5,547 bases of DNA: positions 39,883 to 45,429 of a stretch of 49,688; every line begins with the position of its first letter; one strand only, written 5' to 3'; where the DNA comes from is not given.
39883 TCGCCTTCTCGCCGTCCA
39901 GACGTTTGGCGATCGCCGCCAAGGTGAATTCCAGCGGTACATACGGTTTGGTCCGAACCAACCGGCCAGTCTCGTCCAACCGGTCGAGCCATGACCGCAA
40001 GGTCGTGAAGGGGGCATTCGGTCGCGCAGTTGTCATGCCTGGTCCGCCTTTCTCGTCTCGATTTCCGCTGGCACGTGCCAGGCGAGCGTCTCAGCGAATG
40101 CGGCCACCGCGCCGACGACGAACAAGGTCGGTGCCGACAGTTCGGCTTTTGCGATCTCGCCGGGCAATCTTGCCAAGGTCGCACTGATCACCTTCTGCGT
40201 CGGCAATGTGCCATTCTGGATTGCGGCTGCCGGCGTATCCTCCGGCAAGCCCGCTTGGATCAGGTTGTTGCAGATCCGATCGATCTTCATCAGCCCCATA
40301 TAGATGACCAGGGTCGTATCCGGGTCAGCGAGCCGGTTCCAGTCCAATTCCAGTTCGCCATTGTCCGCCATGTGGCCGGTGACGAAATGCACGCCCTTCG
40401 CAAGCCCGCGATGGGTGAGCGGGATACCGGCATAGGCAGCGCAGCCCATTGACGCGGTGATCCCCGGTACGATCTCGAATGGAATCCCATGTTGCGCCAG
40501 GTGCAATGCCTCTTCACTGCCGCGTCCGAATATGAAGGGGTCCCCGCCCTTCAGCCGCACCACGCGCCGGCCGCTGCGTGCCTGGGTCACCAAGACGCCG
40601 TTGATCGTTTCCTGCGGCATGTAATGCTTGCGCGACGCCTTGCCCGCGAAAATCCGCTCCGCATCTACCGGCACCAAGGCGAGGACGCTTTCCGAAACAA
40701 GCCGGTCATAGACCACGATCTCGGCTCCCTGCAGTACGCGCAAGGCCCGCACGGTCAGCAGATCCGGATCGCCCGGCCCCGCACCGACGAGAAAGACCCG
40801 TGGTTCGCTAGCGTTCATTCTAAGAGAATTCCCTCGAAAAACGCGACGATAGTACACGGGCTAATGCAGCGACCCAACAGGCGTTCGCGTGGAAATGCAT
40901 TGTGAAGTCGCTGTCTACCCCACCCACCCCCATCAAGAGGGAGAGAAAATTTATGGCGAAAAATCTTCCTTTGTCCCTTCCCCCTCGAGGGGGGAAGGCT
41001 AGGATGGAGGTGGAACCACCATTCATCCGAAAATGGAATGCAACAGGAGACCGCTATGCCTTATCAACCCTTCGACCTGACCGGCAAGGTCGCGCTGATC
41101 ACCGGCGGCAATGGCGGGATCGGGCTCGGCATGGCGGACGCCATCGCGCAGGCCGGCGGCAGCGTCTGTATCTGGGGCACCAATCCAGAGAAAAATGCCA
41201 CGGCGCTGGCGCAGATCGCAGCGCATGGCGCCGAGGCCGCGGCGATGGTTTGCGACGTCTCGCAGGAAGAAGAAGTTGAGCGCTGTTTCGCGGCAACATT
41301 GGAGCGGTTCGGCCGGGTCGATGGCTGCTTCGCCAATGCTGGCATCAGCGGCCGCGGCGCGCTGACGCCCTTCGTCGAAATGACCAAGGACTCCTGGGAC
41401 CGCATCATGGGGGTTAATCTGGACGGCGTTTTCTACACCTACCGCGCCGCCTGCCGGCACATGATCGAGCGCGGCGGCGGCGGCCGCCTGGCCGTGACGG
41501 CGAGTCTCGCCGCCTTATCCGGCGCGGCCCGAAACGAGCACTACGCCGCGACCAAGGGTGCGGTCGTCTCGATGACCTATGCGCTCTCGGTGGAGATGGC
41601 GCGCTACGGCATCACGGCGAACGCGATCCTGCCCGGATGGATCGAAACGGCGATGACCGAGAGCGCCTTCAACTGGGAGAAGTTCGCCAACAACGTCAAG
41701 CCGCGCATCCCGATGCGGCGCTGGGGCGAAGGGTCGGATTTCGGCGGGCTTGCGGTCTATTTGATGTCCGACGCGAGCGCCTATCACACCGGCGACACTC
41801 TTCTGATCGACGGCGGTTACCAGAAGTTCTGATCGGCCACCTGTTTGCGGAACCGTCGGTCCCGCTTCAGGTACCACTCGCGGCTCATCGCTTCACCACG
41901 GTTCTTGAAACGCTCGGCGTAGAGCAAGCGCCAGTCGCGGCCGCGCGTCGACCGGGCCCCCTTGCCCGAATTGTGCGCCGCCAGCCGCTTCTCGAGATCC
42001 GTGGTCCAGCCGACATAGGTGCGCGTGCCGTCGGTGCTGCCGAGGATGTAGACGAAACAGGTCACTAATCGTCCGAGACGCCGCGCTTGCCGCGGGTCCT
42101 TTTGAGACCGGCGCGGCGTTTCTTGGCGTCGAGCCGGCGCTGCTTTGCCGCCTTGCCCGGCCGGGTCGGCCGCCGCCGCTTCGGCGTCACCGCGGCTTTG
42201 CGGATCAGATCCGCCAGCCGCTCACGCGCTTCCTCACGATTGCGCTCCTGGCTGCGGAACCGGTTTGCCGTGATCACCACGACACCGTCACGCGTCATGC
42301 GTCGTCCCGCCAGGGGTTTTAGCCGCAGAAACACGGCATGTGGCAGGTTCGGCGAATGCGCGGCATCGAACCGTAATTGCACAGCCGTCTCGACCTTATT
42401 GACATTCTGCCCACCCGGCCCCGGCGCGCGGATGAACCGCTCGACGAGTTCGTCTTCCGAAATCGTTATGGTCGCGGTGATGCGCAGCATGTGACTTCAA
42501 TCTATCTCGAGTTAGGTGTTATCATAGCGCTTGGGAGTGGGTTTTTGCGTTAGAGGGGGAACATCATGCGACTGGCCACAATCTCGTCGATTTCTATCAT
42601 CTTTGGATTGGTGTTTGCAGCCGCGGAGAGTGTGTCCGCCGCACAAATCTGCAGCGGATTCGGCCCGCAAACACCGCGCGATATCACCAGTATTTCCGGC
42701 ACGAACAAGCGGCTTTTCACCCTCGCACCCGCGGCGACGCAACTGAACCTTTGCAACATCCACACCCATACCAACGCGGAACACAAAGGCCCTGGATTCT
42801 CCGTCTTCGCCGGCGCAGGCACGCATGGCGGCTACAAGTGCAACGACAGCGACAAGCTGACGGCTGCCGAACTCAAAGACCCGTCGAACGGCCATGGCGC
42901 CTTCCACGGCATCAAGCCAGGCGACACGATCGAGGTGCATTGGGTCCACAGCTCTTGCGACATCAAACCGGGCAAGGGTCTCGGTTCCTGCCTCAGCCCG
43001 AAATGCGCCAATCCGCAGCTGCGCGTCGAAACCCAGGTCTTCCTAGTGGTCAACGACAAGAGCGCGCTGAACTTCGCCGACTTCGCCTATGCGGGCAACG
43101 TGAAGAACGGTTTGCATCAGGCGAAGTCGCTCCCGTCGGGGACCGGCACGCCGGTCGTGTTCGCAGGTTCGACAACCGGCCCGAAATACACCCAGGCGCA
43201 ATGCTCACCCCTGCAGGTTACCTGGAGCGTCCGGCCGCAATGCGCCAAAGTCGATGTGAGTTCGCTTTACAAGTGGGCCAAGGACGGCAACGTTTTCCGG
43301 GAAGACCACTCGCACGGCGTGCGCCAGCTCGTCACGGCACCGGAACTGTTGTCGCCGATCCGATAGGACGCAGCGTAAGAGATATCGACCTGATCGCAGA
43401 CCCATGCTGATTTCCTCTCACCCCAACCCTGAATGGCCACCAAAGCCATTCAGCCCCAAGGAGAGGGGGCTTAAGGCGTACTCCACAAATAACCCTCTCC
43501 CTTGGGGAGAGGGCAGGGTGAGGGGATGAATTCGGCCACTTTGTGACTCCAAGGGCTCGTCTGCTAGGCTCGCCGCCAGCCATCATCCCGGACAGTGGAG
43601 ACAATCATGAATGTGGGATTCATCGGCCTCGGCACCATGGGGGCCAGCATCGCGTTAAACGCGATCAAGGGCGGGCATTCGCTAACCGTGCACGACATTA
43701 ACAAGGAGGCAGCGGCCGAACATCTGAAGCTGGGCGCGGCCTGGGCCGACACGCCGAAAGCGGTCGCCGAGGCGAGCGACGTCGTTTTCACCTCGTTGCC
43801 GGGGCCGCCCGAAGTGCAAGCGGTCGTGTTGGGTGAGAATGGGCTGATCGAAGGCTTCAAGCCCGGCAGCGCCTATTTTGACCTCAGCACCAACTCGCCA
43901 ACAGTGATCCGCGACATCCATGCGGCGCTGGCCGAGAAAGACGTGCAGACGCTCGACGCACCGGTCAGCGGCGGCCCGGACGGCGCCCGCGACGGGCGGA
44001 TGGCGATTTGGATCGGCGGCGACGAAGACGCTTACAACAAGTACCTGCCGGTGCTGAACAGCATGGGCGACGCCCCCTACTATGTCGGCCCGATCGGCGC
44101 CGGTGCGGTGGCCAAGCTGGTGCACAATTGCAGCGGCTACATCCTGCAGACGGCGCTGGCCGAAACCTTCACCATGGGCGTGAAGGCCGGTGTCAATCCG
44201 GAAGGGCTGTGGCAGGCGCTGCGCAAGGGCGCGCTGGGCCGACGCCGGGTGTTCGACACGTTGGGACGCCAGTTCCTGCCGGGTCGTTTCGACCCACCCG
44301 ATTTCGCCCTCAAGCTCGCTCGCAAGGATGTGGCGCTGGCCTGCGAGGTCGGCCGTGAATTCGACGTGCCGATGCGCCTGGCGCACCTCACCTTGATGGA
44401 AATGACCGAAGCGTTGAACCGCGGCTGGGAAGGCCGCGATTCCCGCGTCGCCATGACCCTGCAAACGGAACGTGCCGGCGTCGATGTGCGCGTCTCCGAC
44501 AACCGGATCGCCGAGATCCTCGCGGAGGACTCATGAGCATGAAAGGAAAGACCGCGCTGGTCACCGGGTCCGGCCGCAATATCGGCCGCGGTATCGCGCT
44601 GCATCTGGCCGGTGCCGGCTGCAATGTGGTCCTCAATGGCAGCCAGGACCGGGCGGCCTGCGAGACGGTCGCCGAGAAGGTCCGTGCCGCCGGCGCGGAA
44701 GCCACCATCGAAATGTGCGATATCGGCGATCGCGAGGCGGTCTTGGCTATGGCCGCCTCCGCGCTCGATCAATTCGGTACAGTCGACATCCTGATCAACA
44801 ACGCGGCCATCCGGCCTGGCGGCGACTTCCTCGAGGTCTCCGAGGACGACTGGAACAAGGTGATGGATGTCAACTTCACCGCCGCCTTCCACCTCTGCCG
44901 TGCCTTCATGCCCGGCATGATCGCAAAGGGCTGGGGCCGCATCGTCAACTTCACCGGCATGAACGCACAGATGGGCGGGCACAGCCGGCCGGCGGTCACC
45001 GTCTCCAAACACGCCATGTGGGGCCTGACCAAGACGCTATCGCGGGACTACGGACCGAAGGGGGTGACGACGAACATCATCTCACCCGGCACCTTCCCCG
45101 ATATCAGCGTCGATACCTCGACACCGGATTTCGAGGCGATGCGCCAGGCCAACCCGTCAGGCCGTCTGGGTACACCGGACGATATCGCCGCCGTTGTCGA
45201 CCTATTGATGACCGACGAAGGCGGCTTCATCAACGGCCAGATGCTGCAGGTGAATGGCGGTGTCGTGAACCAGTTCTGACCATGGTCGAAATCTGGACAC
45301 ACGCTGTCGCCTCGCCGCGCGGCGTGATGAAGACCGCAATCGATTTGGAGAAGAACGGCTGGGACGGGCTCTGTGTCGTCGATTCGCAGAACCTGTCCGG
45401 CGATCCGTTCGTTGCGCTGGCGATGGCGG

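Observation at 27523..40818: Composite accessory locus: candidate uncharacterised carboxylic-acid uptake, oxygenation, methylation and decarboxylation system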

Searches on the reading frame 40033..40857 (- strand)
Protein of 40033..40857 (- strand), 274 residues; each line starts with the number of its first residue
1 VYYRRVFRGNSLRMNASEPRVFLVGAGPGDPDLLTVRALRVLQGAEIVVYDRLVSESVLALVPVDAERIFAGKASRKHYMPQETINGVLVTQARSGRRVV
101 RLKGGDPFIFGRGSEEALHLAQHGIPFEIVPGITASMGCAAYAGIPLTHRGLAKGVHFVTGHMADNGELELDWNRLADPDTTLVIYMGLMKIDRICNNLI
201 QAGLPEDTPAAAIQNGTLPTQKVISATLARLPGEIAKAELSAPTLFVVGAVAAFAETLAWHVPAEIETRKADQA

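Call 5: search_protein_families(library=pfam, proteins=[window:40033-40857:-], max_evalue=0.01)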
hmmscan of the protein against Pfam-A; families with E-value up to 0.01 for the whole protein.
window:40033-40857:- (274 aa): 1 family
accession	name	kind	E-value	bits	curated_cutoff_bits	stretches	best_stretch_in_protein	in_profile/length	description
PF00590.25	TP_methylase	-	4.6e-54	184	27.8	1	21-231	2-211/212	Tetrapyrrole (Corrin/Porphyrin) Methylases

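Call 6: search_protein_families(library=ncbifam, proteins=[window:40033-40857:-], max_evalue=0.00001)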
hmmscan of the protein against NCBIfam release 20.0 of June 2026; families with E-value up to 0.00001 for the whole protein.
window:40033-40857:- (274 aa): 21 families
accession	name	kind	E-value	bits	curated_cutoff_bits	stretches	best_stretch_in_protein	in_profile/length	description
NF007922.1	PRK10637.1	equivalog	5.6e-104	348.6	400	1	18-252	216-449/450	siroheme synthase CysG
NF004790.0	PRK06136.1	subfamily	2.2e-93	312.5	198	1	20-261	5-246/250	uroporphyrinogen-III C-methyltransferase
TIGR01469.1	cobA_cysG_Cterm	equivalog_domain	1.1e-92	310.2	185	1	20-255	2-237/238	uroporphyrinogen-III C-methyltransferase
NF005524.0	PRK07168.1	equivalog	9e-65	219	603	1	21-264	5-247/474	uroporphyrin-III C-methyltransferase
TIGR01465.1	cobM_cbiF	equivalog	1.1e-44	152.7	259.65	1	21-253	1-228/247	precorrin-4 C(11)-methyltransferase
NF012017.0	PRK15473.1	equivalog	4.5e-32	111.4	408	1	20-250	9-234/257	cobalt-precorrin-4 methyltransferase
NF004647.0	PRK05990.1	equivalog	2.6e-20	72.9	271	2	89-224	94-219/245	precorrin-2 C(20)-methyltransferase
TIGR01467.1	cobI_cbiL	equivalog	2.1e-16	60.1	163.25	1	21-225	3-210/230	precorrin-2 C(20)-methyltransferase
TIGR01466.1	cobJ_cbiH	equivalog_domain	4.8e-12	46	246.35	1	22-229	2-205/239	precorrin-3B C(17)-methyltransferase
NF004423.0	PRK05765.1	equivalog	2.1e-10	40.6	332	1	20-231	4-208/247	precorrin-3B C(17)-methyltransferase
TIGR02467.1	CbiE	equivalog_domain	6.5e-09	35.5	92.9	1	23-232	1-192/204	precorrin-6y C5,15-methyltransferase (decarboxylating) subunit CbiE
NF004061.0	PRK05576.1-4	equivalog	1.9e-08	34.2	265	1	20-223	4-208/237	cobalt-factor II C(20)-methyltransferase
NF004062.0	PRK05576.1-5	equivalog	2.8e-08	33.4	194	1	21-150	3-136/219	cobalt-factor II C(20)-methyltransferase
NF004058.0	PRK05576.1-1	equivalog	2.9e-08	33.5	239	1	21-144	4-136/221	cobalt-factor II C(20)-methyltransferase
NF012022.0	PRK15478.1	equivalog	3.4e-08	33.2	425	1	23-149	4-125/241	precorrin-3B C(17)-methyltransferase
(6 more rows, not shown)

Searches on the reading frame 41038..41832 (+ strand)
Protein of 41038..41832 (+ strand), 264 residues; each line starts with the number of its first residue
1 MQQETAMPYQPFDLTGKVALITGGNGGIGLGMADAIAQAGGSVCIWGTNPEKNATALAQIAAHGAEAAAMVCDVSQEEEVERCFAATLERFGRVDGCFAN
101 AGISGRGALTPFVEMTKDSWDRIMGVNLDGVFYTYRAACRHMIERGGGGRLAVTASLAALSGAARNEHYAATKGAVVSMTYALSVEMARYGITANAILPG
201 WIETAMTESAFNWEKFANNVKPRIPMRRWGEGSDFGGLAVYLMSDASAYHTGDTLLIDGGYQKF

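Call 5: search_protein_families(library=pfam, proteins=[window:41038-41832:+], max_evalue=0.01)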
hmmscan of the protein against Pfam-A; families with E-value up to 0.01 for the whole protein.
window:41038-41832:+ (264 aa): 4 families
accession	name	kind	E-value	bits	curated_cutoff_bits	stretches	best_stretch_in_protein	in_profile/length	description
PF13561.12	adh_short_C2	-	4e-60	203.8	27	1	26-261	6-235/236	Enoyl-(Acyl carrier protein) reductase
PF00106.31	adh_short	-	1.9e-49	168.2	26.6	1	17-214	1-194/195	short chain dehydrogenase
PF08659.16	KR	-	1.2e-17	64.9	22.6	1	19-174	3-154/180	KR domain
PF01370.27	Epimerase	-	0.0049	16.7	20.9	0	19-85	1-61/240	NAD dependent epimerase/dehydratase family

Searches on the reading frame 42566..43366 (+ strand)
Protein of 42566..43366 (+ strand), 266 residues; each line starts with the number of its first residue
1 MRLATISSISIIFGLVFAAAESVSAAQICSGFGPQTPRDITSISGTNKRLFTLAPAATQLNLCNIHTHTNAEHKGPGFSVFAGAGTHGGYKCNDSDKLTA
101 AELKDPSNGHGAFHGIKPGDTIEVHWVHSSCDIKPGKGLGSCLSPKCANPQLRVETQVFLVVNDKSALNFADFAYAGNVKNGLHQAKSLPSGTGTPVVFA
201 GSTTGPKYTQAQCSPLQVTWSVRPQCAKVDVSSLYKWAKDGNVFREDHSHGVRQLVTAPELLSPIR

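Call 31: search_protein_families(library=pfam, proteins=[window:42566-43366:+], max_evalue=0.00001)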
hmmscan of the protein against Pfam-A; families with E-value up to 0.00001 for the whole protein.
window:42566-43366:+ (266 aa): 1 family
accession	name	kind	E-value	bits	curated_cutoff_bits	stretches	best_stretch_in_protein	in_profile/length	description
PF10563.14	CA_like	-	7.1e-72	241.7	26.3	1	58-233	2-181/181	Delta carbonic anhydrase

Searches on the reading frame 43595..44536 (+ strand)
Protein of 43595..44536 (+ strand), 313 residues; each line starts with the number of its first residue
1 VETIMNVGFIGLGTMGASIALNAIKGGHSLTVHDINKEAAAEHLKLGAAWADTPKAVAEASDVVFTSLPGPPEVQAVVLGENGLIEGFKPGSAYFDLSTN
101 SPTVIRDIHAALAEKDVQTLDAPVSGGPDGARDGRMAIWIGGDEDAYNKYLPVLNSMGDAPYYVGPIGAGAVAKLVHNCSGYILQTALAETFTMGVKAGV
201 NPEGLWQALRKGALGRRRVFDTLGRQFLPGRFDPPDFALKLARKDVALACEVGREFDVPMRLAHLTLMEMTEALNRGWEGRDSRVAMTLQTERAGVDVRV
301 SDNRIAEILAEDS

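Call 31: search_protein_families(library=pfam, proteins=[window:43595-44536:+], max_evalue=0.00001)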
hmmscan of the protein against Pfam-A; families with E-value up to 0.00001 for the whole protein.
window:43595-44536:+ (313 aa): 3 families
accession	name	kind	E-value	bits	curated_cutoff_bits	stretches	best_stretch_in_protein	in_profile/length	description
PF03446.21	NAD_binding_2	-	2e-44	151.9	21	1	6-164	1-160/161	NAD binding domain of 6-phosphogluconate dehydrogenase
PF14833.11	NAD_binding_11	-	4.6e-17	62.8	30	1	168-282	1-114/122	NAD-binding of NADP-dependent 3-hydroxyisobutyrate dehydrogenase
PF03807.23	F420_oxidored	-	1.2e-06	29.5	21.6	1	7-69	2-68/94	NADP oxidoreductase coenzyme F420-dependent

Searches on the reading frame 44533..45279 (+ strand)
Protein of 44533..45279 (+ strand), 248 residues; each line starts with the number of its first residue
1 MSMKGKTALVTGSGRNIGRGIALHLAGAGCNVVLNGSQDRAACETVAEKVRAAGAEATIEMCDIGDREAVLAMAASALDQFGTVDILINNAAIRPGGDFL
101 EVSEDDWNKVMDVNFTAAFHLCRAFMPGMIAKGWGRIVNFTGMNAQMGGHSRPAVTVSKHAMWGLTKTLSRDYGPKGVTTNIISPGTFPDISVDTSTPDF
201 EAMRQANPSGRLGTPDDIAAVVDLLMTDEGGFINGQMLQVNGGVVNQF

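Call 31: search_protein_families(library=pfam, proteins=[window:44533-45279:+], max_evalue=0.00001)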
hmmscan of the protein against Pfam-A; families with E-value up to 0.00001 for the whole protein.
window:44533-45279:+ (248 aa): 3 families
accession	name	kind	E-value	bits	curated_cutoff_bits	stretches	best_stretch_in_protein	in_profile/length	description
PF13561.12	adh_short_C2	-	3.8e-53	180.9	27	1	15-244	6-235/236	Enoyl-(Acyl carrier protein) reductase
PF00106.31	adh_short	-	3.7e-48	164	26.6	1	6-188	1-182/195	short chain dehydrogenase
PF08659.16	KR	-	1.8e-10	41.5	22.6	1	7-126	2-124/180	KR domain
